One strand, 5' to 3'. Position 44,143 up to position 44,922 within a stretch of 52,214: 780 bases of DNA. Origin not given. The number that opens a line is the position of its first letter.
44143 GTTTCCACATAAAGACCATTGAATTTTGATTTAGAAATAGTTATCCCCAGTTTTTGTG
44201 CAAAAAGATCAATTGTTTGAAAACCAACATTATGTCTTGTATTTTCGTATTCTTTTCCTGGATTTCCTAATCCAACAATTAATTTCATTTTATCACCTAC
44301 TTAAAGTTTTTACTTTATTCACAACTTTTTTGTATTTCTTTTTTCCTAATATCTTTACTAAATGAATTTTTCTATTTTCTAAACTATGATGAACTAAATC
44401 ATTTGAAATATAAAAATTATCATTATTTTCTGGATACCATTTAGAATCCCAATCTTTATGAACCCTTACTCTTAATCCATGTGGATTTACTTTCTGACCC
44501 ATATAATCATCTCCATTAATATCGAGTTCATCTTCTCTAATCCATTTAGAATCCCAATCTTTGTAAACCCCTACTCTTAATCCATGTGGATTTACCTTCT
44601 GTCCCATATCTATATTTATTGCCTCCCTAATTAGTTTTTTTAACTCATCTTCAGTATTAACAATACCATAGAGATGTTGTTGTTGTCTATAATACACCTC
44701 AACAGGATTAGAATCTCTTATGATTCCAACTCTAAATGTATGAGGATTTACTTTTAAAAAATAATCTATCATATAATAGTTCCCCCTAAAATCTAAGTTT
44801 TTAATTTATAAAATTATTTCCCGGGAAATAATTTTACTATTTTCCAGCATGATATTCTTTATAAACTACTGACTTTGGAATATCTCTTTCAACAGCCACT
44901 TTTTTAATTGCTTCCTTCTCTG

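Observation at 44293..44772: Small ORF made of three tandem copies of the ribosomal protein uS3 N-terminal signature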

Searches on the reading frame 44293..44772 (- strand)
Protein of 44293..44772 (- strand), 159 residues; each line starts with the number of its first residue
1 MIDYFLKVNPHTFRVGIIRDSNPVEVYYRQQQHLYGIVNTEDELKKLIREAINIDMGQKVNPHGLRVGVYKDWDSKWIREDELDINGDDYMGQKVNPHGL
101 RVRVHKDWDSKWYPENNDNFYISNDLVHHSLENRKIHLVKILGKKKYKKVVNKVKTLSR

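Call 3: search_protein_families(library=pfam, proteins=[window:44293-44772:-], max_evalue=10)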
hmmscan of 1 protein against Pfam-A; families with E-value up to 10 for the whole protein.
window:44293-44772:- (159 aa): 1 family
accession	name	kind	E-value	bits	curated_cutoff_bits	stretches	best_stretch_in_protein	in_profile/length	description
PF11738.13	DUF3298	-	0.13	13.6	24.1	1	40-125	10-58/84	Protein of unknown function (DUF3298)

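Call 4: search_protein_families(library=ncbifam, proteins=[window:44293-44772:-], max_evalue=10)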
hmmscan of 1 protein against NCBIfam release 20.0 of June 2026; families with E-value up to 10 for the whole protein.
window:44293-44772:- (159 aa): 2 families
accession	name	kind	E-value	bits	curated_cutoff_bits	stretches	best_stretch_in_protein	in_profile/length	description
TIGR01009.1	rpsC_bact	equivalog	8.9e-21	74.6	114.5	3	91-126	1-37/212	30S ribosomal protein S3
NF041265.1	NadS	equivalog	0.15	12.4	60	1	42-88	5-47/94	NadS family protein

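Call 7: find_homologous_proteins(query=window:44293-44772:-, max_evalue=0.001)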
Query window:44293-44772:- (159 aa): 7045 proteins with E <= 0.001 among 8000 candidates; the best 120 are listed.
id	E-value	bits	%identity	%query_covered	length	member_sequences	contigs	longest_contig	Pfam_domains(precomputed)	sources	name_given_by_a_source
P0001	1.0e-102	359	100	100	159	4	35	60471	-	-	-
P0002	5.0e-76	272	77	100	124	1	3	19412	-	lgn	-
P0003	9.3e-56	206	53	99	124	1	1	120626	-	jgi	-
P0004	1.4e-48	183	50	100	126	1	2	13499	-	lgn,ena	-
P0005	7.5e-44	167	54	100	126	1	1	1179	-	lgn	-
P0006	2.2e-43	166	75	62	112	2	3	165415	-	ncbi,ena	-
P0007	1.6e-40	157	76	63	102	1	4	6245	-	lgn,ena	-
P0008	2.3e-40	156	43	97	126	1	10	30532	-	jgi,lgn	-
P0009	2.4e-40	156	43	97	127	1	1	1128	-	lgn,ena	-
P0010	1.3e-24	105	69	43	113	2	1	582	-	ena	-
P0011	1.8e-13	69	49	54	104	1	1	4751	PF07650.24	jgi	-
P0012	7.9e-7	47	51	32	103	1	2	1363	PF07650.24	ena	-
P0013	1.1e-6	47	75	22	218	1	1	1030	PF07650.24,PF00189.26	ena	-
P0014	1.4e-6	46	46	40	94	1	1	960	PF00237.25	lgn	-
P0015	1.5e-6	46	45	41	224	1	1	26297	PF07650.24,PF00189.26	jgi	-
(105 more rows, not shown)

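Call 12: find_encoding_contigs(protein=P0003, flank=6000, max_places=3)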
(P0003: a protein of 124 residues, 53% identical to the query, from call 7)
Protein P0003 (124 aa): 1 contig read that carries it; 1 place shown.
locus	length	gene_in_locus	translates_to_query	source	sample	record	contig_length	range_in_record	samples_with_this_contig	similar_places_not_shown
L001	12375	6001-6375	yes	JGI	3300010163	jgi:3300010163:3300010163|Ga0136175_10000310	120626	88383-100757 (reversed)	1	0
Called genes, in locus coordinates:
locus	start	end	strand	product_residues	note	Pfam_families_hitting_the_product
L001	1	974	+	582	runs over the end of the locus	PF05496:RuvB_N (faint), PF13177:DNA_pol3_delta2, PF00004:AAA, PF22608:DNAX_ATPase_lid (weak), PF21960:RCF1-5-like_lid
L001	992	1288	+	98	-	PF02575:YbaB_DNA_bd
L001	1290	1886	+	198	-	PF21176:RecR_HhH, PF01751:Toprim (weak), PF13662:Toprim_4, PF21175:RecR_C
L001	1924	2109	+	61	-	PF07441:BofA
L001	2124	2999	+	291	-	PF13177:DNA_pol3_delta2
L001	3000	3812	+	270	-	PF04468:PSP1, PF28472:PSP1_3rd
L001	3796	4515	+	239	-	PF05971:Methyltransf_10 (weak), PF05175:MTS, PF13847:Methyltransf_31, PF13649:Methyltransf_25 (weak), PF01170:UPF0020 (weak)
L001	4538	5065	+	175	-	-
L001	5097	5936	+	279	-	PF00590:TP_methylase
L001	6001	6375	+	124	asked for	-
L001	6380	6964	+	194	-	PF01195:Pept_tRNA_hydro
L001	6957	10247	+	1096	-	PF17757:UvrB_inter, PF02559:CarD_TRCF_RID, PF04851:ResIII, PF00270:DEAD, PF00271:Helicase_C, PF03461:TRCF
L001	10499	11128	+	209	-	PF01327:Pep_deformylase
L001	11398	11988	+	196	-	-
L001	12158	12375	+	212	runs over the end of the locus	-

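Call 13: find_encoding_contigs(protein=P0008, flank=6000, max_places=3)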
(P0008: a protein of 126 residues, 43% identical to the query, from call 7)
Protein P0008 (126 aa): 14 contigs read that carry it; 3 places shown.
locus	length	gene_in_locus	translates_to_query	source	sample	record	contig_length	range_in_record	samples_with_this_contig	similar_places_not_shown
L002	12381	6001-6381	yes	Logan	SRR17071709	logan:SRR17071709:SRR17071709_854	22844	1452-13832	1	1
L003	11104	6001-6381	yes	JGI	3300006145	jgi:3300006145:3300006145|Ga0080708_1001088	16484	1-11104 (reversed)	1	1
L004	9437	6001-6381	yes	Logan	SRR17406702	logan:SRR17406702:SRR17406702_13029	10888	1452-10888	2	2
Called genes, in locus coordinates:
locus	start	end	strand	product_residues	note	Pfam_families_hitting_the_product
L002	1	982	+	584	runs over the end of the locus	PF13177:DNA_pol3_delta2, PF00004:AAA, PF13401:AAA_22 (faint), PF22608:DNAX_ATPase_lid (weak), PF21960:RCF1-5-like_lid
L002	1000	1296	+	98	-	PF02575:YbaB_DNA_bd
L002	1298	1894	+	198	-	PF21176:RecR_HhH, PF01751:Toprim (weak), PF13662:Toprim_4, PF21175:RecR_C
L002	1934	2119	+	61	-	PF07441:BofA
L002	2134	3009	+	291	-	PF13177:DNA_pol3_delta2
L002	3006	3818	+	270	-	PF04468:PSP1, PF28472:PSP1_3rd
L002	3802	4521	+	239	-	PF05971:Methyltransf_10 (weak), PF05175:MTS, PF02475:TRM5-TYW2_MTfase (weak), PF13847:Methyltransf_31, PF13649:Methyltransf_25 (weak), PF01170:UPF0020 (weak)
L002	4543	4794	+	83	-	-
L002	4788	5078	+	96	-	-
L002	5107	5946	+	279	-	PF00590:TP_methylase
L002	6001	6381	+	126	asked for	-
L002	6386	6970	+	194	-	PF01195:Pept_tRNA_hydro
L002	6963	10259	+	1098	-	PF17757:UvrB_inter, PF02559:CarD_TRCF_RID, PF04851:ResIII, PF00270:DEAD, PF00271:Helicase_C, PF03461:TRCF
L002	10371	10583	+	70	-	-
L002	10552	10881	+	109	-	PF01327:Pep_deformylase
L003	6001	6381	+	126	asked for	-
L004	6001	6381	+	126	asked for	-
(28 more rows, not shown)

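Call 14: find_encoding_contigs(protein=P0006, flank=6000, max_places=3)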
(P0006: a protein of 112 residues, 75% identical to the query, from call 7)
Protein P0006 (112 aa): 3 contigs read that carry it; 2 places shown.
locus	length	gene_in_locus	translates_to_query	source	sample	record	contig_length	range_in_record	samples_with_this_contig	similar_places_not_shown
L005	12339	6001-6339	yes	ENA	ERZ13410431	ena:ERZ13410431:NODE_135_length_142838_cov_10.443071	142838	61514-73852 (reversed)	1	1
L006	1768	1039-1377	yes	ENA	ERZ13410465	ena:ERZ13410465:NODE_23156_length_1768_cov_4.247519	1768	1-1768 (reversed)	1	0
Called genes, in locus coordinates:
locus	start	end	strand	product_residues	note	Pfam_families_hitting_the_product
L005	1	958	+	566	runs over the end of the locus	PF03215:Rad17 (faint), PF05496:RuvB_N (faint), PF06068:TIP49 (faint), PF13177:DNA_pol3_delta2, PF00004:AAA, PF13173:AAA_14 (faint), PF21960:RCF1-5-like_lid (weak), PF22608:DNAX_ATPase_lid (weak), +1 more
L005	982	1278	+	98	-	PF02575:YbaB_DNA_bd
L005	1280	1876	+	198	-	PF21176:RecR_HhH, PF01751:Toprim (weak), PF13662:Toprim_4, PF21175:RecR_C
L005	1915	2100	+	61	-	PF07441:BofA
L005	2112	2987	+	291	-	PF13177:DNA_pol3_delta2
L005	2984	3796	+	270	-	PF04468:PSP1, PF28472:PSP1_3rd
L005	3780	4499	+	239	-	PF05971:Methyltransf_10 (weak), PF05175:MTS, PF02475:TRM5-TYW2_MTfase (weak), PF13847:Methyltransf_31, PF13649:Methyltransf_25 (weak), PF01170:UPF0020 (weak)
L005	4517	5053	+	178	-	-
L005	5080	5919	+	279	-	PF00590:TP_methylase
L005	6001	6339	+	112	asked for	-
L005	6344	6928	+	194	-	PF01195:Pept_tRNA_hydro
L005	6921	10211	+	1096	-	PF17757:UvrB_inter, PF02559:CarD_TRCF_RID, PF04851:ResIII, PF00270:DEAD, PF00271:Helicase_C, PF03461:TRCF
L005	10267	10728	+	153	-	-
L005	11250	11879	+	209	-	PF01327:Pep_deformylase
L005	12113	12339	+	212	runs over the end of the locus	-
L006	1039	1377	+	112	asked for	-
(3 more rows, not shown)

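Call 20: find_encoding_contigs(protein=P0002, flank=3000, max_places=3)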
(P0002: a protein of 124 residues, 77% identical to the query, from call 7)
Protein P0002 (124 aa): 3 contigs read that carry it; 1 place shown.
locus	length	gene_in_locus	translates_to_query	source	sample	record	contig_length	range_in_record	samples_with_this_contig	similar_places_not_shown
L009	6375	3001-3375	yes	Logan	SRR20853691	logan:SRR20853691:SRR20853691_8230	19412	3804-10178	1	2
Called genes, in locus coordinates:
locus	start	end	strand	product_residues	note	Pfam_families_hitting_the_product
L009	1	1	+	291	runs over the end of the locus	PF13177:DNA_pol3_delta2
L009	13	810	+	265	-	PF04468:PSP1, PF28472:PSP1_3rd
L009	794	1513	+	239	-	PF05971:Methyltransf_10 (weak), PF05175:MTS, PF13847:Methyltransf_31, PF13649:Methyltransf_25 (weak), PF01170:UPF0020 (weak)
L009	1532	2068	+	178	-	-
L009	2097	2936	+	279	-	PF00590:TP_methylase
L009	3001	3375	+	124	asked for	-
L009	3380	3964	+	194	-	PF01195:Pept_tRNA_hydro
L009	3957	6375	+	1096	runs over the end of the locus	PF17757:UvrB_inter, PF02559:CarD_TRCF_RID, PF04851:ResIII, PF00270:DEAD, PF00271:Helicase_C, PF03461:TRCF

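Call 21: find_encoding_contigs(protein=P0007, flank=3000, max_places=2)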
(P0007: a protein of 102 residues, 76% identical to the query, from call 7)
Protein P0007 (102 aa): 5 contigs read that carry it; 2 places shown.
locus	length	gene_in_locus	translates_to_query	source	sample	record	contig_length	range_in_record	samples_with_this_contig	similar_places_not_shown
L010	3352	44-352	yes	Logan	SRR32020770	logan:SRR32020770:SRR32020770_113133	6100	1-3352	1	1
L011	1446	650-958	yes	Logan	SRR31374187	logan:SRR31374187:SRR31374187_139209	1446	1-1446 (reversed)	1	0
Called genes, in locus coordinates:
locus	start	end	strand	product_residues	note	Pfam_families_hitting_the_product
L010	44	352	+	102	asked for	-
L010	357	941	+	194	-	PF01195:Pept_tRNA_hydro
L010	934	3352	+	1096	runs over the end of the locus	PF17757:UvrB_inter, PF02559:CarD_TRCF_RID, PF04851:ResIII, PF00270:DEAD, PF00271:Helicase_C, PF03461:TRCF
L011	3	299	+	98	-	?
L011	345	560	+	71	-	-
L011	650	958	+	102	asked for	-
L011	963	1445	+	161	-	?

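Call 22: find_encoding_contigs(protein=P0004, flank=3000, max_places=2)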
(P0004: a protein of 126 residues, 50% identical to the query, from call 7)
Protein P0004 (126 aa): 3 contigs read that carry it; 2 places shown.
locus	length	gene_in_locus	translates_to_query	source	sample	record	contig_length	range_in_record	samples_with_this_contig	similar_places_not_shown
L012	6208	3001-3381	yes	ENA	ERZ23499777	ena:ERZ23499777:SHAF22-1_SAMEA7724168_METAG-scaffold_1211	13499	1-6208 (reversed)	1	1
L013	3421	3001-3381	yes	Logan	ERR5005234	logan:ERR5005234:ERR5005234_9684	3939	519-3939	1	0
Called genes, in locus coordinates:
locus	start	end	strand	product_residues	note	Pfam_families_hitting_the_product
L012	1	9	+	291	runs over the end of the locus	PF13177:DNA_pol3_delta2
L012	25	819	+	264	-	PF04468:PSP1, PF28472:PSP1_3rd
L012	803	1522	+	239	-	PF05971:Methyltransf_10 (weak), PF05175:MTS, PF12847:Methyltransf_18 (faint), PF13847:Methyltransf_31, PF13649:Methyltransf_25, PF01170:UPF0020 (weak)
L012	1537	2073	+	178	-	-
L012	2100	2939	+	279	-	PF00590:TP_methylase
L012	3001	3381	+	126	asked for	-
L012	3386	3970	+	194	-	PF01195:Pept_tRNA_hydro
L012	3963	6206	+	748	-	?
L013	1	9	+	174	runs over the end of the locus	?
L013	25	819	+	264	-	PF04468:PSP1, PF28472:PSP1_3rd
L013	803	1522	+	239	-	PF05971:Methyltransf_10 (weak), PF05175:MTS, PF12847:Methyltransf_18 (faint), PF13847:Methyltransf_31, PF13649:Methyltransf_25, PF01170:UPF0020 (weak)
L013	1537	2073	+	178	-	-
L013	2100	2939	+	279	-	PF00590:TP_methylase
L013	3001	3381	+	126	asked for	-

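Call 28: search_solved_structures(query=A1, max_evalue=1, show_alignments=2)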
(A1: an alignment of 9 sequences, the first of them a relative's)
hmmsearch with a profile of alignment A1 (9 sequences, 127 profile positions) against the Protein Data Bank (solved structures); distinct sequences matched with E-value up to 1: 50.
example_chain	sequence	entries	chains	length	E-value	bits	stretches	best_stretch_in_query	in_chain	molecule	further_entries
7nhn_d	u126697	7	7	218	7e-10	42.5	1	58-92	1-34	30S ribosomal protein S3 | Small ribosomal subunit protein uS3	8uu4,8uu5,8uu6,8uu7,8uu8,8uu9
5myj_AC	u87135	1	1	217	1.4e-09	41.5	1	58-99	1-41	30S ribosomal protein S3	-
8qcq_c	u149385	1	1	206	1.6e-09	41.3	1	58-93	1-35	Small ribosomal subunit protein uS3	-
3j9w_AC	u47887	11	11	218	1.9e-09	41.1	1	58-93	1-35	30S ribosomal protein uS3 | 30S ribosomal protein S3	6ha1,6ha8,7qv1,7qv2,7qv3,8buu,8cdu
7o5b_C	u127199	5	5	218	1.9e-09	41.1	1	58-93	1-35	30S ribosomal protein S3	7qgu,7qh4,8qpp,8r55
9fy1_c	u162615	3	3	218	1.9e-09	41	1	58-93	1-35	Small ribosomal subunit protein uS3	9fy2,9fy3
7nhk_d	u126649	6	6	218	7.5e-09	39.1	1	58-93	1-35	30S ribosomal protein S3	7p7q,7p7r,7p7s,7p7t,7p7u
5li0_c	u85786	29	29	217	8.8e-09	38.9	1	58-88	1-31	30S ribosomal protein S3 | Small ribosomal subunit protein uS3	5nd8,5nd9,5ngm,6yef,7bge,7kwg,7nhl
6htq_c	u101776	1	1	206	2.2e-08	37.7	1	59-93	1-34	30S ribosomal protein S3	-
5njt_C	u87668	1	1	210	2.3e-08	37.6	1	59-93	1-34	30S ribosomal protein S3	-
6o8w_c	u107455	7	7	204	8.1e-08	35.8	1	59-93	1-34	30S ribosomal protein S3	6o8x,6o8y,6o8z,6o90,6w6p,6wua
5tcu_SB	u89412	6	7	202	1e-07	35.5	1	59-88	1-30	30S ribosomal protein S3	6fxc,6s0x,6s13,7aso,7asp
9t0z_C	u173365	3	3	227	1.4e-07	35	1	58-94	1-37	Small ribosomal subunit protein uS3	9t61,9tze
7kgb_c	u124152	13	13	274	2.3e-07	34.3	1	58-94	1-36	30S ribosomal protein S3 | Small ribosomal subunit protein uS3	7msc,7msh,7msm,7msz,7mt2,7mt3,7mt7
8yp6_c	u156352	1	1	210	2.7e-07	34.1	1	58-94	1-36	Small ribosomal subunit protein uS3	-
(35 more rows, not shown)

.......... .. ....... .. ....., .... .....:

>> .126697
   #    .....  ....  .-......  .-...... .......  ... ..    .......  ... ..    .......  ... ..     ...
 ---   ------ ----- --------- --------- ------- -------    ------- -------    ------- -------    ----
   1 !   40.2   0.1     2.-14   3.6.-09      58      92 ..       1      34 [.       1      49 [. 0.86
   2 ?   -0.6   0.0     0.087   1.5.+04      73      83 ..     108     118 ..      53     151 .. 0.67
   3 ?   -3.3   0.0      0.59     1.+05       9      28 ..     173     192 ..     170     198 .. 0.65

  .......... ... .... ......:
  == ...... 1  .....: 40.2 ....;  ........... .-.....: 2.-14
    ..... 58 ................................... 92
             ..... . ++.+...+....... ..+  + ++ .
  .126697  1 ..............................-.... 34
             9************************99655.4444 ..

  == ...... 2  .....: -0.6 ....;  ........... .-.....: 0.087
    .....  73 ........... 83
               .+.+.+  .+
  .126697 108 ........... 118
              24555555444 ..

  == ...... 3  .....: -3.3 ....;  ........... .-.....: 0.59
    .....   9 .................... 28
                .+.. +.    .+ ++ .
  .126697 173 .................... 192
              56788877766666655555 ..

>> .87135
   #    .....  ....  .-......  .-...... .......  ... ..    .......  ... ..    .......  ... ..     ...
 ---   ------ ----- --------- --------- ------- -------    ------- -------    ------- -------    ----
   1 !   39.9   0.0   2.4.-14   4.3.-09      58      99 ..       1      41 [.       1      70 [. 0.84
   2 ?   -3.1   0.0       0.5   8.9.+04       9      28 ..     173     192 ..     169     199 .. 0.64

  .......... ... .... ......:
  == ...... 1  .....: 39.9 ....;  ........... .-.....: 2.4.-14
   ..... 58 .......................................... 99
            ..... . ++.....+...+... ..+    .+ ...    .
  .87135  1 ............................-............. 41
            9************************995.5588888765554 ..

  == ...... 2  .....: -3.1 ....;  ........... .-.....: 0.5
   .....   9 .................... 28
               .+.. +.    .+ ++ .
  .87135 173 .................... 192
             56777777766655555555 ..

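Call 37: predict_structure(alignment_id=A1)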
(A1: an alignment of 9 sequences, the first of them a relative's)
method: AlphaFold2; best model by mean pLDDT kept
length: 159 residues; sequences in the alignment: 9
mean_pLDDT: 41.6   pTM: 0.19
mean pLDDT of the five models: 41.6, 36.9, 36.3, 35.6, 33.2
residues with pLDDT >= 90: 0; 70-90: 1; 50-70: 44; < 50: 114
segments of 3 or more residues with pLDDT < 50: 1-22, 51-132, 157-159
pLDDT, mean of each block of 10 residues (from residue 1): 31 32 50 52 53 41 31 34 39 36 31 35 35 51 64 53
secondary structure, 60 per line:
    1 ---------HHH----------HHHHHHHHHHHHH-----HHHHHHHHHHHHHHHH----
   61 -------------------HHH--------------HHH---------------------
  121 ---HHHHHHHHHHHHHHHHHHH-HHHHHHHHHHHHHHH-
elements in order: H23-35 H41-56 H124-142 H144-158

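Call 44: list_cluster_members(proteins=[P0001, P0003, P0006, P0008, P0004, P0122])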
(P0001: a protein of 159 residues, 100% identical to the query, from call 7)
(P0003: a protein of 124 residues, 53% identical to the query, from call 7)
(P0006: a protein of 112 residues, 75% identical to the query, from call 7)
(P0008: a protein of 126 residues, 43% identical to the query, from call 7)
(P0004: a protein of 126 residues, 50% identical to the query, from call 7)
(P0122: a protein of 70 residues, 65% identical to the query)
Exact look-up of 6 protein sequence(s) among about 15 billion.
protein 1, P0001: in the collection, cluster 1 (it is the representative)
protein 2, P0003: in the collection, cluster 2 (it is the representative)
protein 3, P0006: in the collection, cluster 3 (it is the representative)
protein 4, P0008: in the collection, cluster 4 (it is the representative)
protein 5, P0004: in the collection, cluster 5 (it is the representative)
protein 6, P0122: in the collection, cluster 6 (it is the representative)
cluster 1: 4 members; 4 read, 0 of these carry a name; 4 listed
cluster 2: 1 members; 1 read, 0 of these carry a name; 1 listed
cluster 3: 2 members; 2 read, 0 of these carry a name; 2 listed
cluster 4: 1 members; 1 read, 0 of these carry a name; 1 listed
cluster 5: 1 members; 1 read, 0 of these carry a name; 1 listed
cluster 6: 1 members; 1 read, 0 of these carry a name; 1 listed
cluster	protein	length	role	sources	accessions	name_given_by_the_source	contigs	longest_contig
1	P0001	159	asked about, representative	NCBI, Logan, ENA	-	-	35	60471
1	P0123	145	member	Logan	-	-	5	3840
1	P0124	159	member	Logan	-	-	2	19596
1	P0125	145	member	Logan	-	-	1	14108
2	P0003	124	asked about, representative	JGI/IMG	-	-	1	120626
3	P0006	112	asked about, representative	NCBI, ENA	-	-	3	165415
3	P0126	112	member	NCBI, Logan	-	-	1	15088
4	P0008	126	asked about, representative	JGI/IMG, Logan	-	-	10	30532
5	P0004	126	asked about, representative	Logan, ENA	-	-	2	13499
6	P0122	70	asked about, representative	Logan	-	-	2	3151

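Call 92: find_encoding_contigs(protein=P0015, flank=4000, max_places=1)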
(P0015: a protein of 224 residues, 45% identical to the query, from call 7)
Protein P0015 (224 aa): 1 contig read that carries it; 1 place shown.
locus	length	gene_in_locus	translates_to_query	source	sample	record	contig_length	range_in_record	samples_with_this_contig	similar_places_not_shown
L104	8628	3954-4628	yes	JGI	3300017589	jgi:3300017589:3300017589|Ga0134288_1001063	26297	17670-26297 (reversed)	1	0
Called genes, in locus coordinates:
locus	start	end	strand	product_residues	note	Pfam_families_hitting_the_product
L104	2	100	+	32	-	?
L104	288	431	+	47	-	-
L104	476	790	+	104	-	PF00338:Ribosomal_S10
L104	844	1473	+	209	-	PF00297:Ribosomal_L3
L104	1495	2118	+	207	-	PF00573:Ribosomal_L4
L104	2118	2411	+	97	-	PF00276:Ribosomal_L23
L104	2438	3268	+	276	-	PF00181:Ribosomal_L2_N, PF03947:Ribosomal_L2_C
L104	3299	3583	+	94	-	PF00203:Ribosomal_S19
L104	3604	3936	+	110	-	PF00237:Ribosomal_L22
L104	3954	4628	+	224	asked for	PF07650:KH_2, PF00189:Ribosomal_S3_C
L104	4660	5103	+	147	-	PF00252:Ribosomal_L16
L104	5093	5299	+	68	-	PF00831:Ribosomal_L29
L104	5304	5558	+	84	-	PF00366:Ribosomal_S17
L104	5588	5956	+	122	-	PF00238:Ribosomal_L14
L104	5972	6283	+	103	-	PF00467:KOW, PF17136:ribosomal_L24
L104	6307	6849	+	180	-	PF00281:Ribosomal_L5, PF00673:Ribosomal_L5_C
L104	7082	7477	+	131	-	PF00410:Ribosomal_S8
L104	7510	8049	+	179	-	PF00347:Ribosomal_L6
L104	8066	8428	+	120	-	PF00861:Ribosomal_L18p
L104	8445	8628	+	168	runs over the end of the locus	PF00333:Ribosomal_S5, PF03719:Ribosomal_S5_C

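Call 96: search_protein_families(library=phrogs, proteins=[window:44293-44772:-], max_evalue=0.01)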
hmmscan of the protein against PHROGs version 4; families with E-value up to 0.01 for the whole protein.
window:44293-44772:- (159 aa): 0 families
